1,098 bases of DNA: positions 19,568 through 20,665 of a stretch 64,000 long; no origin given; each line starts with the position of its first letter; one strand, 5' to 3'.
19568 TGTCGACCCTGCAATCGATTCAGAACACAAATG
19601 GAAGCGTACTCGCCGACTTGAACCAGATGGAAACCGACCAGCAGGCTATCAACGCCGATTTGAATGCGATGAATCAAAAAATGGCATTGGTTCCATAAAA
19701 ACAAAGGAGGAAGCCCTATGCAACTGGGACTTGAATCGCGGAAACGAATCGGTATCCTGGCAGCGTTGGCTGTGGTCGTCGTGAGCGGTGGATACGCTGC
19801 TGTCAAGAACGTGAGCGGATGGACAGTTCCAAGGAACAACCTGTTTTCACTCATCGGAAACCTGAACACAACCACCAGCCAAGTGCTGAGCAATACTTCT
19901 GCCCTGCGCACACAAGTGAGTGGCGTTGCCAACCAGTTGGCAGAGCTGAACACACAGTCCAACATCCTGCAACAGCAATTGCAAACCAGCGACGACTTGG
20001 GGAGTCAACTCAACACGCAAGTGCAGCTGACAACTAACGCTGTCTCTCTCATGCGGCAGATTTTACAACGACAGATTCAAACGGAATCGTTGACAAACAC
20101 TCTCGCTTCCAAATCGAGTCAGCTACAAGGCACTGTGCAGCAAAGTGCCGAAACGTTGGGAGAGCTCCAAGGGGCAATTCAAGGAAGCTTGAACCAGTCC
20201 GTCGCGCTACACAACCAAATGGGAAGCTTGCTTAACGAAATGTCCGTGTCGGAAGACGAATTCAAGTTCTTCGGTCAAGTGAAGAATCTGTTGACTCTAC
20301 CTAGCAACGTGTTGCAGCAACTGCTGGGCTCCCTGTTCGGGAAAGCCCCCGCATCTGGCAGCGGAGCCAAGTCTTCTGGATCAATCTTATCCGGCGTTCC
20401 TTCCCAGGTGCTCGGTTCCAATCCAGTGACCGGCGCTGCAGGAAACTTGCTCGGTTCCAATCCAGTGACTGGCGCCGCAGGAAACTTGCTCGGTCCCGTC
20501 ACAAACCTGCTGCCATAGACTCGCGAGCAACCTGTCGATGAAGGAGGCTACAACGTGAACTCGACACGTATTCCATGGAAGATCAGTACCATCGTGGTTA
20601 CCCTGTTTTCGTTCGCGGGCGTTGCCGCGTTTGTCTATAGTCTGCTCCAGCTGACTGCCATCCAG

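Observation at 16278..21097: Acyl-CoA synthetase fused to, and followed by four paralogues of, a membrane-anchored Q/S/T/N/L-rich helical module: candidate undescribed membrane complex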

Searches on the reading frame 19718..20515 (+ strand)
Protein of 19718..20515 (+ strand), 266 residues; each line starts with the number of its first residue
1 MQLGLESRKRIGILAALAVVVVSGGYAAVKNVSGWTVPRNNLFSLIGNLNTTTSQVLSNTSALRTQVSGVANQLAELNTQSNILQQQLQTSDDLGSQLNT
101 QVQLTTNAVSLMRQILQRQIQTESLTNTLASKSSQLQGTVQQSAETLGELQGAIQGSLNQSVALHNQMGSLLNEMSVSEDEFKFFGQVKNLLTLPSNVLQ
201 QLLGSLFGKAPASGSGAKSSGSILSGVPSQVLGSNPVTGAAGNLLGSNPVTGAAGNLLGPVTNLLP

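Call 3: search_protein_families(library=pfam, proteins=[window:19718-20515:+], max_evalue=1)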
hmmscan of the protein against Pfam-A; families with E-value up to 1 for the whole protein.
window:19718-20515:+ (266 aa): 21 families
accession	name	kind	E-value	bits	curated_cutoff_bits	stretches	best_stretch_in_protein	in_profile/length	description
PF06156.18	YabA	-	0.0038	18.3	30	1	39-101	3-65/103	Initiation control protein YabA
PF11918.13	Peptidase_S41_N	-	0.014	15.9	26.6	1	48-147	20-115/129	N-terminal domain of Peptidase_S41 in eukaryotic IRBP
PF20379.3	DUF6674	-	0.022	14.8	28.5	1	102-169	38-104/251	Family of unknown function (DUF6674)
PF07926.17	TPR_MLP1_2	-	0.032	14.7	36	1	53-90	91-128/129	TPR/MLP1/MLP2-like protein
PF10046.14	BLOC1_2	-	0.034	14.9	33.4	1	41-99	20-75/96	Biogenesis of lysosome-related organelles complex-1 subunit 2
PF14817.11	HAUS5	-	0.035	13.4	25.6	1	65-153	313-404/643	HAUS augmin-like complex subunit 5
PF03908.18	Sec20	-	0.063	13.6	27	1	121-152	2-33/92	Sec20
PF05478.16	Prominin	-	0.078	11.5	34.3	1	48-194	170-324/799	Prominin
PF06580.19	His_kinase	-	0.091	13.5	25.2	1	114-171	4-59/81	Histidine kinase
PF22738.1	NNH7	-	0.12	13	27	1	17-149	28-168/225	NACHT N-terminal Helical domain 7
PF08687.16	ASD2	-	0.12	12.4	26.4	1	71-184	52-167/289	Apx/Shroom domain ASD2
PF21499.3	DYN1_lid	-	0.19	12.4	27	1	73-159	39-121/136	DYN1, AAA+ ATPase lid domain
PF07200.18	Mod_r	-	0.24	11.8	30.1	1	72-165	6-98/146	Modifier of rudimentary (Mod(r)) protein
PF20567.3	DUF6776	-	0.26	11.7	27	1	82-197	20-141/149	Family of unknown function (DUF6776)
PF02601.20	Exonuc_VII_L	-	0.29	11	35.9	1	49-176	152-270/315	Exonuclease VII, large subunit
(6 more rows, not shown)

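Call 4: search_protein_families(library=ncbifam, proteins=[window:19718-20515:+], max_evalue=1)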
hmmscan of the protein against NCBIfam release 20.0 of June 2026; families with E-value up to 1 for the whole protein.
window:19718-20515:+ (266 aa): 9 families
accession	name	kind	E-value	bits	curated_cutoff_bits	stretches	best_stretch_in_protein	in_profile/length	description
TIGR01843.1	type_I_hlyD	subfamily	0.00047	19.3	208.65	1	55-160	126-242/422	HlyD family type I secretion periplasmic adaptor subunit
TIGR02168.1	SMC_prok_B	equivalog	0.00079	17.3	567.35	1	49-182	712-842/1181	chromosome segregation protein SMC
NF005411.0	PRK06975.1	equivalog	0.0012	17.3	414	2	104-174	347-417/660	fused uroporphyrinogen-III synthase HemD/membrane protein HemX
TIGR04211.1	SH3_and_anchor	equivalog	0.003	17.2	65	1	54-152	55-153/198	TIGR04211 family SH3 domain-containing protein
TIGR02169.1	SMC_prok_A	equivalog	0.0089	13.7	729.4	1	58-175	330-451/1165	chromosome segregation protein SMC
NF045780.1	TrlF_fam_ATP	equivalog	0.017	13.9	350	1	49-179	576-706/944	TrlF family AAA-like ATPase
NF003404.0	PRK04750.1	equivalog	0.038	12.6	667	1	76-175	394-486/529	ubiquinone biosynthesis regulatory protein kinase UbiB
NF033386.1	blaARL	exception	0.091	12.2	620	1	50-140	97-185/282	ARL family class A beta-lactamase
TIGR04527.1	mycoplas_twoTM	subfamily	0.66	9.6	125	0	78-202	43-166/248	MG_279/MG_280 family protein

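Call 52: search_protein_families(library=padloc, proteins=[window:19718-20515:+], max_evalue=0.1)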
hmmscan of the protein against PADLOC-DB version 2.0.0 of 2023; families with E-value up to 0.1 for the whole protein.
window:19718-20515:+ (266 aa): 5 families
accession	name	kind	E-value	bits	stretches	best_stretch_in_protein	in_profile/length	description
PDLC00580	JetC3|JetC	-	0.0018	14.6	1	55-181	594-718/1068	DUF3584 domain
PDLC03841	LeoBC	-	0.0023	15.1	1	10-142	457-593/601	-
PDLC00582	JetC3|JetC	-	0.0037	13.1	1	54-187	849-982/1472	DUF3584 domain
PDLC00519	JetC1|JetC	-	0.018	11.2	1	62-176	620-734/1097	DUF3584 domain; MukB-like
PDLC00006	DruC1|DruC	-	0.02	11.4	1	63-156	180-294/626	Unknown function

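Call 53: search_protein_families(library=phrogs, proteins=[window:19718-20515:+], max_evalue=0.1)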
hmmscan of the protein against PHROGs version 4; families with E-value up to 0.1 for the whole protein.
window:19718-20515:+ (266 aa): 4 families
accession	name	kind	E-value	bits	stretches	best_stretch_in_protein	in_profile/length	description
phrog_37219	-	unknown function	0.011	17.2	0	190-216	11-37/98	-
phrog_5218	-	unknown function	0.024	13.7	1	46-155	24-131/1599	-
phrog_739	-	lysis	0.03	15.6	0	11-92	9-82/122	Rz-like spanin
phrog_4949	-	unknown function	0.091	12.9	0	49-163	151-276/447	-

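Call 75: search_solved_structures(query=A9, max_evalue=1)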
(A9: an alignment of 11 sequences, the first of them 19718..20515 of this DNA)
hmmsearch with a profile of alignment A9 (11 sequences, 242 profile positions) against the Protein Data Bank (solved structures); distinct sequences matched with E-value up to 1: 31.
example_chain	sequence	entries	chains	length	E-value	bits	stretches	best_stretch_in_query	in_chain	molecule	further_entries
1r05_A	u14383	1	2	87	0.039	16.6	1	63-91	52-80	Max protein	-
8p4y_A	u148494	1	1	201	0.042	16.5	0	148-210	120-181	Protein origami triangle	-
5zhy_A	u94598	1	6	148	0.049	16.3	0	128-181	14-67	Spike glycoprotein, Spike glycoprotein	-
5gna_B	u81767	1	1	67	0.053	16.2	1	126-173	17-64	Flagellar hook-associated protein 2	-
1nkn_A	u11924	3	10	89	0.077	15.7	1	40-74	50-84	S2N51-GCN4 | Myosin heavy chain, striated muscle/General control protein GCN4 chimera | Myosin heavy chain, striated muscle/General control protein GCN4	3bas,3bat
2yo3_A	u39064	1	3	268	0.1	15.3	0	144-193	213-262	GENERAL CONTROL PROTEIN GCN4, PUTATIVE INNER MEMBRANE PROTEIN, GENERAL CONTROL PROTEIN GCN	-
1x8y_A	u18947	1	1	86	0.13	14.9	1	136-203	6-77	Lamin A/C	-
5n6i_A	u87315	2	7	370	0.14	14.8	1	146-192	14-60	Cyclic GMP-AMP synthase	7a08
4ley_A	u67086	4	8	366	0.15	14.7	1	147-192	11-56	Cyclic GMP-AMP synthase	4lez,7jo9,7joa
6x59_K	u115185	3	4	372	0.15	14.7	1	147-192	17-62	Cyclic GMP-AMP synthase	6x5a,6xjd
7buj_A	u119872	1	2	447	0.16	14.7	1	146-192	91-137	Cyclic GMP-AMP synthase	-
4jzl_A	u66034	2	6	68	0.17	14.6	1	119-176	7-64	B-cell receptor-associated protein 31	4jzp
30lm_A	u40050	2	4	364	0.19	14.4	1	147-192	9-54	Cyclic GMP-AMP synthase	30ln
7bum_A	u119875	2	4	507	0.19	14.4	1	146-192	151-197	Cyclic GMP-AMP synthase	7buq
4k8v_C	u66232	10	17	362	0.2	14.3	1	147-192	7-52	Cyclic GMP-AMP synthase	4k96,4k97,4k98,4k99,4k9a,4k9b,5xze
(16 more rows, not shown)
